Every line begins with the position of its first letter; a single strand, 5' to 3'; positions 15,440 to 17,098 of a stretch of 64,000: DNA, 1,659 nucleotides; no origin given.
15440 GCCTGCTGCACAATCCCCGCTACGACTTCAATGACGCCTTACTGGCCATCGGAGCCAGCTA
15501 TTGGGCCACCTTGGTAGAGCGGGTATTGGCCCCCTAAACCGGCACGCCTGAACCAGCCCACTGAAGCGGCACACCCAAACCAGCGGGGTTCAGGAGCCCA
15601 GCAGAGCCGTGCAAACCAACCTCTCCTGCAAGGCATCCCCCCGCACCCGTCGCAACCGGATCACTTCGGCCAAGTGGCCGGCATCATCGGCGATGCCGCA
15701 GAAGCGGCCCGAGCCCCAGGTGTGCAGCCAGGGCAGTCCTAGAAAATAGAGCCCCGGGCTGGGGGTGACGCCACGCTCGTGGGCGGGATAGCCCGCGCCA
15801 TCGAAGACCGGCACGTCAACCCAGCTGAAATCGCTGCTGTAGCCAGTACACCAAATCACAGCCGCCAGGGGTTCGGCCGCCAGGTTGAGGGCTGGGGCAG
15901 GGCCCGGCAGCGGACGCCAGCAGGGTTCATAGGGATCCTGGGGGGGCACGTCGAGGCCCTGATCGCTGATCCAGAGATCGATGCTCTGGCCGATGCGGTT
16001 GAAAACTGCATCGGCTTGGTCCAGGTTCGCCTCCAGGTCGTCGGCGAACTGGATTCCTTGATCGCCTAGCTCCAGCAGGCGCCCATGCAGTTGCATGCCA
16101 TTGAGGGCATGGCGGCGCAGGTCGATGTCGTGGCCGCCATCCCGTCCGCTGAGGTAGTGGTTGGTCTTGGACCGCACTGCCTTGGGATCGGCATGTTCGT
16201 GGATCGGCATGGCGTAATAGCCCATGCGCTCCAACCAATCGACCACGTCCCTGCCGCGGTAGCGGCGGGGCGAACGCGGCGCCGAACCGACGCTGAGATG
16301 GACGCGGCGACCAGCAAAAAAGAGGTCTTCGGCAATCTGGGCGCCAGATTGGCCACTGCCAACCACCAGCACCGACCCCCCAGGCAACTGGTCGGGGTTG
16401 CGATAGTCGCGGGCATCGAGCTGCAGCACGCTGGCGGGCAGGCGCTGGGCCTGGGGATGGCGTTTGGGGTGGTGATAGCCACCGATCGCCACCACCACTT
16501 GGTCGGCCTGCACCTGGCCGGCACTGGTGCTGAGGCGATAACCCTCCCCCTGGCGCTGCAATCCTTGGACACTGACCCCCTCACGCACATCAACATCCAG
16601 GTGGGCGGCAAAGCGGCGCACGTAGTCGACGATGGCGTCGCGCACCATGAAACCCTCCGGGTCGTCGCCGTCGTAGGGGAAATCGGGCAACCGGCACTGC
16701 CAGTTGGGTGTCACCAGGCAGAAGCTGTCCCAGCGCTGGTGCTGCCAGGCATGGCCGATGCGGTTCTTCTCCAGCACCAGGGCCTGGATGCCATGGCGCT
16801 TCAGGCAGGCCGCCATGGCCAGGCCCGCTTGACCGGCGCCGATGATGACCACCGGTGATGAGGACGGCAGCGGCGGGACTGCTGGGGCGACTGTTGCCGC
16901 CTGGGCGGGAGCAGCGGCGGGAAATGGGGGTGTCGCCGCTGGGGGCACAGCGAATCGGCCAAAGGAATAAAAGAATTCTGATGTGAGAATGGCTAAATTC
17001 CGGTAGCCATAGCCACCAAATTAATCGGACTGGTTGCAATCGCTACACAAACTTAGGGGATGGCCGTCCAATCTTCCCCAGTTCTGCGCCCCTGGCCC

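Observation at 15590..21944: Complete seven-gene Nit1C / sll0783-type cluster (nitrilase, radical SAM, GNAT, AIR-synthase-like, flavin oxidoreductase, two small proteins) with unknown product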

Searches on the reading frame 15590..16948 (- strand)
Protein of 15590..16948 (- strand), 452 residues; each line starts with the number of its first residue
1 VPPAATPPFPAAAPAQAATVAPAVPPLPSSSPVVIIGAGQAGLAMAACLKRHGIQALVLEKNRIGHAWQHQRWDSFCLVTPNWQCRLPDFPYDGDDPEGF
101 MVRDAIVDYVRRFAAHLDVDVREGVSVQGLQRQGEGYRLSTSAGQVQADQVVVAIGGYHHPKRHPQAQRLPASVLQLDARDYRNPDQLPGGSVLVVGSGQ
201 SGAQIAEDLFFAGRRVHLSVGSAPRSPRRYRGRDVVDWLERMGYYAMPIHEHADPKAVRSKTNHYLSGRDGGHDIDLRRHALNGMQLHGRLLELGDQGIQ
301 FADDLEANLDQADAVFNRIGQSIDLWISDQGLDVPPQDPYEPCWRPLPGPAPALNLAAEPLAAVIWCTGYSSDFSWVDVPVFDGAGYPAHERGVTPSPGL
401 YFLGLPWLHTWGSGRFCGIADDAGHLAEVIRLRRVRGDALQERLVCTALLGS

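Call 3: search_protein_families(library=ncbifam, proteins=[window:15590-16948:-])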
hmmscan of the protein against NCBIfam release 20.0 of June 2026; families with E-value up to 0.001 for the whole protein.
window:15590-16948:- (452 aa): 44 families (the best 25 are shown)
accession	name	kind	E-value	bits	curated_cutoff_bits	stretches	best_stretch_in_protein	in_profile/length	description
TIGR04046.1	MSMEG_0569_nitr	hypoth_equivalog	6.2e-193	641.2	498.35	1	32-430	2-400/400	MSMEG_0569 family flavin-dependent oxidoreductase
NF040505.1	ArsO_flavin_mono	equivalog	1.7e-34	119.8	425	1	33-210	3-180/346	ArsO family NAD(P)H-dependent flavin-containing monooxygenase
TIGR04018.1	Bthiol_YpdA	hypoth_equivalog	4.7e-16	58.5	339.9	1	33-218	2-180/316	YpdA family putative bacillithiol disulfide reductase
NF050086.1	pipecolate_AmaA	exception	1.4e-08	33.8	600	1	111-160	189-238/425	L-pipecolate oxidase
TIGR00275.1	TIGR00275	subfamily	2.6e-08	33.1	183.8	1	105-162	107-164/401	aminoacetone oxidase family FAD-binding enzyme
NF005313.0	PRK06847.1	subfamily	2.2e-07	30.2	372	0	32-62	6-36/375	hypothetical protein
TIGR03197.1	MnmC_Cterm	equivalog_domain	2.4e-07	30.2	174.2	0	33-62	2-31/400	FAD-dependent 5-carboxymethylaminomethyl-2-thiouridine(34) oxidoreductase MnmC1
NF002480.1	PRK01747.1-1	equivalog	2.7e-07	29.4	540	0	19-62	236-280/645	bifunctional tRNA (5-methylaminomethyl-2-thiouridine)(34)-methyltransferase MnmC2/FAD-dependent 5-carboxymethylaminomethyl-2-thiouridine(34)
TIGR03467.1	HpnE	equivalog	3.7e-07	29.8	283.05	0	33-63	1-31/430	hydroxysqualene dehydroxylase HpnE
TIGR02032.1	GG-red-SF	subfamily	3.8e-07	30.1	158.8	1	33-65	3-35/297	geranylgeranyl reductase family protein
NF008425.0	PRK11259.1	equivalog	1.8e-06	27.1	257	0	98-158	144-204/377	N-methyl-L-tryptophan oxidase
NF058655.1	CrtID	equivalog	2.5e-06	26.6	640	0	33-68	1-38/478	bifunctional phytoene desaturase/3,4-desaturase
NF049967.1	QhpG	equivalog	2.7e-06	26.6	240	1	33-68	1-36/423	flavin-dependent monooxygenase QhpG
TIGR01421.1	gluta_reduc_1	equivalog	4.6e-06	26.1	556.15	0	126-263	108-238/450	glutathione-disulfide reductase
NF004780.0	PRK06126.1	subfamily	6.9e-06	24.6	445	1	29-67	7-44/552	hypothetical protein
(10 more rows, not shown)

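Call 4: search_protein_families(library=pfam, proteins=[window:15590-16948:-])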
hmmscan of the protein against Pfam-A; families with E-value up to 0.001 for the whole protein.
window:15590-16948:- (452 aa): 13 families
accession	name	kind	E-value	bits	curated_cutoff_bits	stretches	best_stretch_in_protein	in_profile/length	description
PF13738.12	Pyr_redox_3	-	7.3e-30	104.7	30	1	34-270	1-250/305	Pyridine nucleotide-disulphide oxidoreductase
PF01266.30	DAO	-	1.3e-10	41.8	27.9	1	33-72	2-39/353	FAD dependent oxidoreductase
PF07992.20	Pyr_redox_2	-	2.6e-10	40.6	26.1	1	33-218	3-170/291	Pyridine nucleotide-disulphide oxidoreductase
PF13434.12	Lys_Orn_oxgnase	-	7.4e-10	38.9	21.3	1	100-218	91-216/339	L-lysine 6-monooxygenase/L-ornithine 5-monooxygenase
PF00743.25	FMO-like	-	1.5e-08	34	22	0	177-220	170-213/532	Flavin-binding monooxygenase-like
PF03486.20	HI0933_like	-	3e-08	33.8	50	0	105-162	110-169/244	HI0933-like protein Rossmann domain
PF01494.25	FAD_binding_3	-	3e-07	30.4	22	1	32-63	3-34/349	FAD binding domain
PF13450.12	NAD_binding_8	-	1.9e-06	28.5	21.9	1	35-65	1-32/68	NAD(P)-binding Rossmann-like domain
PF01593.30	Amino_oxidase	-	1.9e-06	27.8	19.8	1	102-161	199-260/443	Flavin containing amine oxidoreductase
PF00070.33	Pyr_redox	-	6.5e-05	23.8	22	0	33-61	2-30/82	Pyridine nucleotide-disulphide oxidoreductase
PF13454.12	NAD_binding_9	-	0.0002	21.8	21.8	0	96-156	85-153/155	FAD-NAD(P)-binding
PF00890.30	FAD_binding_2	-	0.00022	21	20.4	0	33-62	2-31/414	FAD binding domain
PF05834.18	Lycopene_cycl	-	0.00035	20.2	23.4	0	33-61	2-32/380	Lycopene cyclase protein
